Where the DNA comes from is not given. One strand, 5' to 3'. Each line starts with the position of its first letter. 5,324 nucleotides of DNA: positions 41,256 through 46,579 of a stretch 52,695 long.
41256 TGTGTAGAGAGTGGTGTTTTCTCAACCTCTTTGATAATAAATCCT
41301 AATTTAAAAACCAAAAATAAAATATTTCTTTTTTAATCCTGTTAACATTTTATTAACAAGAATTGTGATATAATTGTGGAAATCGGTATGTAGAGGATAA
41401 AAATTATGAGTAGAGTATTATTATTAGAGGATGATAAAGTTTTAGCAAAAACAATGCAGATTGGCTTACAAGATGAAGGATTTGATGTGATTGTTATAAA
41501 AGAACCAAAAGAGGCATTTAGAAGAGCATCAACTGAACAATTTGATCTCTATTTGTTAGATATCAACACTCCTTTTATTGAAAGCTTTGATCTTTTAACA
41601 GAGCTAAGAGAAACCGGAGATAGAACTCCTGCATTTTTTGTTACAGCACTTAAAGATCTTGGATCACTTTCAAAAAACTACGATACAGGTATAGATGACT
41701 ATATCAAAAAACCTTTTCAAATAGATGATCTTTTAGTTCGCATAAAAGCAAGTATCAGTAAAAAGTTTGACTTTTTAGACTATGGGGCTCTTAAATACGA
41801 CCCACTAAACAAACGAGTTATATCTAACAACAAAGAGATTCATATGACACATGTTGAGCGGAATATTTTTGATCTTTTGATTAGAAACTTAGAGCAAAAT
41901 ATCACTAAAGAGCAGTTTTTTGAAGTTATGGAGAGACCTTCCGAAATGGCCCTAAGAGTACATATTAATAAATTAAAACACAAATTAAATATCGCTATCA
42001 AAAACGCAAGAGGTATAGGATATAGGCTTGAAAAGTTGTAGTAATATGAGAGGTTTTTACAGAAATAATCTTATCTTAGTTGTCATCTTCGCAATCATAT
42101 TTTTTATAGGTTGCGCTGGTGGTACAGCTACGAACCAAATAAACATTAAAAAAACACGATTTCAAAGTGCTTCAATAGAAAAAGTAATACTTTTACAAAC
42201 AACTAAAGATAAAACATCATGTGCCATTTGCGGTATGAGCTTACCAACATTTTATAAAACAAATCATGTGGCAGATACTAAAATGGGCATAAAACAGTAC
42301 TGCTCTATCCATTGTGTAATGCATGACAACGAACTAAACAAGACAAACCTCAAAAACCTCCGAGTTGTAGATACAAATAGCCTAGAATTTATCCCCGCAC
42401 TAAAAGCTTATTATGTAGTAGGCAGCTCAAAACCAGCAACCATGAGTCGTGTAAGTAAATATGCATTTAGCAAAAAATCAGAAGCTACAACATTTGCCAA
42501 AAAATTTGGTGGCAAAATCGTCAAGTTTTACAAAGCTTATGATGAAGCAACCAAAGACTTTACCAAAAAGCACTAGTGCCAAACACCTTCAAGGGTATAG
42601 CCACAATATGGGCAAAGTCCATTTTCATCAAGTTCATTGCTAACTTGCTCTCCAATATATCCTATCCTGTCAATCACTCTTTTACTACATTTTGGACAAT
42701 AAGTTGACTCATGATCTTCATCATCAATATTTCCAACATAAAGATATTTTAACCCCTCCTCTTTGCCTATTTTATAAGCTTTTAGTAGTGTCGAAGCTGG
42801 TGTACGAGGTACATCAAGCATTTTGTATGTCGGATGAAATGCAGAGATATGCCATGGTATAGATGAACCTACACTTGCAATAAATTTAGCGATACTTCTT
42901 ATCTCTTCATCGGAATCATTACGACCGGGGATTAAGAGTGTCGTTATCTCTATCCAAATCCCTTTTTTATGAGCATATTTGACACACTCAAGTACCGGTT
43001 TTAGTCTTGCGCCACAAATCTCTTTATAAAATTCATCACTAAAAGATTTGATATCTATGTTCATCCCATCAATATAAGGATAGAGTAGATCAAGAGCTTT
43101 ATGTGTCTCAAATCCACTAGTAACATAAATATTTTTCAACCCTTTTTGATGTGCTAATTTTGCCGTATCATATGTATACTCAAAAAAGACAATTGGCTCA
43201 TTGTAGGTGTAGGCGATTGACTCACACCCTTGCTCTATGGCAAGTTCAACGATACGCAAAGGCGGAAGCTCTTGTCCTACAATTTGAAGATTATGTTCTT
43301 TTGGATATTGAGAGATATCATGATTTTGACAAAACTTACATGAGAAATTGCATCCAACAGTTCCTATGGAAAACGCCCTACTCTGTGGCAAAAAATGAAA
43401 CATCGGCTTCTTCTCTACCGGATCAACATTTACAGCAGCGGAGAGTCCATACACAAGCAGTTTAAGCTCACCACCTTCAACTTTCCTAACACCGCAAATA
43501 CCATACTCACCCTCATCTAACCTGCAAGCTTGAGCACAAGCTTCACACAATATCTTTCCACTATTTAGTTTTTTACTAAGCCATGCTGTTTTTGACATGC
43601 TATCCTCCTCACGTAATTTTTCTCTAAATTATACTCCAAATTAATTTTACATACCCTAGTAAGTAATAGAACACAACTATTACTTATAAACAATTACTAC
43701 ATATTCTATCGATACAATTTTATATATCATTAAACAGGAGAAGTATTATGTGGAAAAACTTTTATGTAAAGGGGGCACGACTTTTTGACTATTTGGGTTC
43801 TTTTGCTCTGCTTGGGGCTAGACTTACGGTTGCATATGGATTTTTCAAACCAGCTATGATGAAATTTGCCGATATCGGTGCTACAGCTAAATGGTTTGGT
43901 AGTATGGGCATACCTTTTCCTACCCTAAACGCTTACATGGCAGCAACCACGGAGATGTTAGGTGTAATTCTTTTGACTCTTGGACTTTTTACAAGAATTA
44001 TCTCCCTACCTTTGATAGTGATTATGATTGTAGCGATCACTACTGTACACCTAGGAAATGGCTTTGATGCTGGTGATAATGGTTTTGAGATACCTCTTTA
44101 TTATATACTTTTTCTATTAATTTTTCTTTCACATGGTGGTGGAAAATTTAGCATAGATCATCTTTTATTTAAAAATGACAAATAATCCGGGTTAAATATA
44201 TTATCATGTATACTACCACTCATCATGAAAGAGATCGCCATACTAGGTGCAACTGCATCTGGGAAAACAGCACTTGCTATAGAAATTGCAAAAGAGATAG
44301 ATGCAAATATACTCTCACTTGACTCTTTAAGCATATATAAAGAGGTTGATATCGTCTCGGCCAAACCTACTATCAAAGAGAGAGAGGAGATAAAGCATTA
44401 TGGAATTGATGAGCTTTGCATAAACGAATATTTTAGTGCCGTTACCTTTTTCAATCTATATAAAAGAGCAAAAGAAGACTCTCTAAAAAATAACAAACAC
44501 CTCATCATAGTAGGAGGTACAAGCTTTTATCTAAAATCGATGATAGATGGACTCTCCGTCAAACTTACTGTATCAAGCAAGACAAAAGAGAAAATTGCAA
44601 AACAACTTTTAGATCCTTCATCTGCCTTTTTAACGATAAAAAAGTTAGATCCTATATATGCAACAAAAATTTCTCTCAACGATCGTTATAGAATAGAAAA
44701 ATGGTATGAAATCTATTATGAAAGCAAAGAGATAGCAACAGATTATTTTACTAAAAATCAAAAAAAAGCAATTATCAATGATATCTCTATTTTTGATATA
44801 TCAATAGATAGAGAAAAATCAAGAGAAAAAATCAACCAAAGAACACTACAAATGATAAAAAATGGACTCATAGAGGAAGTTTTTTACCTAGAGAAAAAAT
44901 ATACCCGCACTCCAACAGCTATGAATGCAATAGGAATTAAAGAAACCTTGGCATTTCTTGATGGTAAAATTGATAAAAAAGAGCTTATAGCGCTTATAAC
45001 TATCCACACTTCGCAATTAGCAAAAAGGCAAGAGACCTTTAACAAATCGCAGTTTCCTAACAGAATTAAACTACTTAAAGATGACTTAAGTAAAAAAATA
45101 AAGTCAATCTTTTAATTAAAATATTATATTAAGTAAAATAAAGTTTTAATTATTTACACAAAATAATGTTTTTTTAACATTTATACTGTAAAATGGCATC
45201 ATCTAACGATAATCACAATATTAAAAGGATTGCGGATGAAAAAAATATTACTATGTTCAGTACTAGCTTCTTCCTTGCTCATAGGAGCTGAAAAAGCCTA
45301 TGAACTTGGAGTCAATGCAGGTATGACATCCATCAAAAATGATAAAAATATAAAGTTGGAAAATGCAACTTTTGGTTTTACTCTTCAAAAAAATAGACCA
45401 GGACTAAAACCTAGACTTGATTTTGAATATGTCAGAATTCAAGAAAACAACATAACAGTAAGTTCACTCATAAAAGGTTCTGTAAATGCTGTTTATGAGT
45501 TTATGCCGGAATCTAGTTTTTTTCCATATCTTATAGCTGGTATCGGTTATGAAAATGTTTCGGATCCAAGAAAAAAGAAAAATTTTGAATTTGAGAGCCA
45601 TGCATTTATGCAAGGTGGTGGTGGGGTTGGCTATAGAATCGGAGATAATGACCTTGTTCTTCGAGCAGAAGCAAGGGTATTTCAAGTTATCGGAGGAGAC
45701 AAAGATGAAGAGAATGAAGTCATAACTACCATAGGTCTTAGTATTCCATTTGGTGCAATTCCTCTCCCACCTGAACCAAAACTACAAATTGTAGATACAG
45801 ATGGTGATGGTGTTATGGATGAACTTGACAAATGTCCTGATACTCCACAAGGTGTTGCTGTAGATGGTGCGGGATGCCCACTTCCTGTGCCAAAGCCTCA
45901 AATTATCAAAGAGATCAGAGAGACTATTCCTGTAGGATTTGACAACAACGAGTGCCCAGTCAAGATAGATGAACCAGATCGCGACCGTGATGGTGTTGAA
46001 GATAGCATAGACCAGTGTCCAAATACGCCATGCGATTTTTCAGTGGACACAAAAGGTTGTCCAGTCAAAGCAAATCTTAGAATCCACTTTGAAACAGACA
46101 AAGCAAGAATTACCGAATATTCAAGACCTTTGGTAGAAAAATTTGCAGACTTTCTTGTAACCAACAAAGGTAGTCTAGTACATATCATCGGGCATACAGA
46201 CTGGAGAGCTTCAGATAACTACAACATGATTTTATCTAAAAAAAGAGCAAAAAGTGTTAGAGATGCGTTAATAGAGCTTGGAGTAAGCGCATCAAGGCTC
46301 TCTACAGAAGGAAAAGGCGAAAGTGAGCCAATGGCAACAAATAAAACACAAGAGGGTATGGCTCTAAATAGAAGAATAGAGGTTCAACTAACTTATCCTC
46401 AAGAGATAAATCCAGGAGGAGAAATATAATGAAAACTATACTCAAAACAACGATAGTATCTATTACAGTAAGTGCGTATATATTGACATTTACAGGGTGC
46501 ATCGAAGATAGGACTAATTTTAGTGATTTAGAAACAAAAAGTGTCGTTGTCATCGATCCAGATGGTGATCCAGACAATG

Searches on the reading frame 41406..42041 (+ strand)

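Call 13: search_protein_families(library=pfam, proteins=[window:41406-42041:+], max_evalue=0.01)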
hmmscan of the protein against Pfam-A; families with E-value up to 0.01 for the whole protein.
window:41406-42041:+ (211 aa): 2 families
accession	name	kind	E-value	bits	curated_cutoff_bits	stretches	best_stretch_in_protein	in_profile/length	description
PF00072.30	Response_reg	-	1.7e-19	70.5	30.2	1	4-113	1-110/111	Response regulator receiver domain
PF00486.34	Trans_reg_C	-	1.7e-07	31.6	26.2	1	143-208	2-77/77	Transcriptional regulatory protein, C terminal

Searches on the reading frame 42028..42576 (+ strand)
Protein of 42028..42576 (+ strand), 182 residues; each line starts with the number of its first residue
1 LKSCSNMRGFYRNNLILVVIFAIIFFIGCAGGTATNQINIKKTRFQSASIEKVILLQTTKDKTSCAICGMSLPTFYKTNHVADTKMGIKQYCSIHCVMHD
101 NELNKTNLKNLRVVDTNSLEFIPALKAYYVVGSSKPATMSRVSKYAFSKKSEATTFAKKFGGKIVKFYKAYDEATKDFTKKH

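Call 13: search_protein_families(library=pfam, proteins=[window:42028-42576:+], max_evalue=0.01)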
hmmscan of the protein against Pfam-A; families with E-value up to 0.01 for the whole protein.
window:42028-42576:+ (182 aa): 1 family
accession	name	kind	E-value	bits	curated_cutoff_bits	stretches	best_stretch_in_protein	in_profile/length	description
PF05573.18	NosL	-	2e-13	51.2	24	1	59-168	4-124/131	NosL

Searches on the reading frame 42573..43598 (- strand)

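Call 13: search_protein_families(library=pfam, proteins=[window:42573-43598:-], max_evalue=0.01)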
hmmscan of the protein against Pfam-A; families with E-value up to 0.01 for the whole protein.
window:42573-43598:- (341 aa): 1 family
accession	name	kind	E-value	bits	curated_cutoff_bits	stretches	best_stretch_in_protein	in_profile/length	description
PF04055.27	Radical_SAM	-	1.5e-23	84.2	29.5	1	79-233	3-162/166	Radical SAM superfamily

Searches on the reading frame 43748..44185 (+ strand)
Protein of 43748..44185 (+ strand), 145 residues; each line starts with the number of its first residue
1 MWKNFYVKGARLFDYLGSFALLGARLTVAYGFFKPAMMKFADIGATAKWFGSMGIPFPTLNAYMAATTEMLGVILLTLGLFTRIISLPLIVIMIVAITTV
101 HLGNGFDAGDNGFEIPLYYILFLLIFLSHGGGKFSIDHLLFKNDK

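Call 13: search_protein_families(library=pfam, proteins=[window:43748-44185:+], max_evalue=0.01)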
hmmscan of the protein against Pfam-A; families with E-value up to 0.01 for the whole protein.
window:43748-44185:+ (145 aa): 2 families
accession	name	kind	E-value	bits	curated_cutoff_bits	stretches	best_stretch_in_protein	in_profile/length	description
PF07681.17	DoxX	-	8.3e-18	65.2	23.6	1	21-101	2-84/85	DoxX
PF04173.18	DoxD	-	0.00098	19.5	22.7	1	68-142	74-146/167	TQO small subunit DoxD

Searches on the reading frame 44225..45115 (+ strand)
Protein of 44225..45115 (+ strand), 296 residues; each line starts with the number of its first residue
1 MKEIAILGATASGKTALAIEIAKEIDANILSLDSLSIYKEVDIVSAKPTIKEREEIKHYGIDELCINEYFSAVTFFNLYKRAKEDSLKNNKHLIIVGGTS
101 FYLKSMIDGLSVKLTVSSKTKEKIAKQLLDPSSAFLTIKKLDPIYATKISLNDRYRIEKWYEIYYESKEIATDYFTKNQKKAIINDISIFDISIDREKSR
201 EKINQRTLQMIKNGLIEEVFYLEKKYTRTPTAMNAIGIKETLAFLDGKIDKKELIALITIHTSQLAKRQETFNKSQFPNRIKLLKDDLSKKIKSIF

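Call 13: search_protein_families(library=pfam, proteins=[window:44225-45115:+], max_evalue=0.01)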
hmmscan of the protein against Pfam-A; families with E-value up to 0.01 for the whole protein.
window:44225-45115:+ (296 aa): 3 families
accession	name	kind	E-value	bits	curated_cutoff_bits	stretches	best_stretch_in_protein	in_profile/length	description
PF01715.23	IPPT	-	1.1e-57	196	23.6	1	37-275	2-242/243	IPP transferase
PF01745.22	IPT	-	3.4e-10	40.2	20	1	4-109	4-109/233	Isopentenyl transferase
PF17213.9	Hydin_ADK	-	0.0012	19.4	27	1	4-36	2-34/196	Hydin Adenylate kinase-like domain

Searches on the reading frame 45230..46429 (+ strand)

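Call 13: search_protein_families(library=pfam, proteins=[window:45230-46429:+], max_evalue=0.01)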
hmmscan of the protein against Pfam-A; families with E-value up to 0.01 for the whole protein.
window:45230-46429:+ (399 aa): 4 families
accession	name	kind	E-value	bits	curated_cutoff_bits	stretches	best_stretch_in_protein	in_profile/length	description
PF00691.25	OmpA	-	8.7e-22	77.8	27.2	1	287-381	2-98/98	OmpA family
PF02412.23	TSP_3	-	2.7e-06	27.4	25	1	189-207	15-33/36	Thrombospondin type 3 repeat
PF01617.23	Surface_Ag_2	-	4.3e-05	23.5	22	0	37-111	97-167/247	Surface antigen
PF13505.12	OMP_b-brl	-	9.8e-05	23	28.7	1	19-154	17-156/175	Outer membrane protein beta-barrel domain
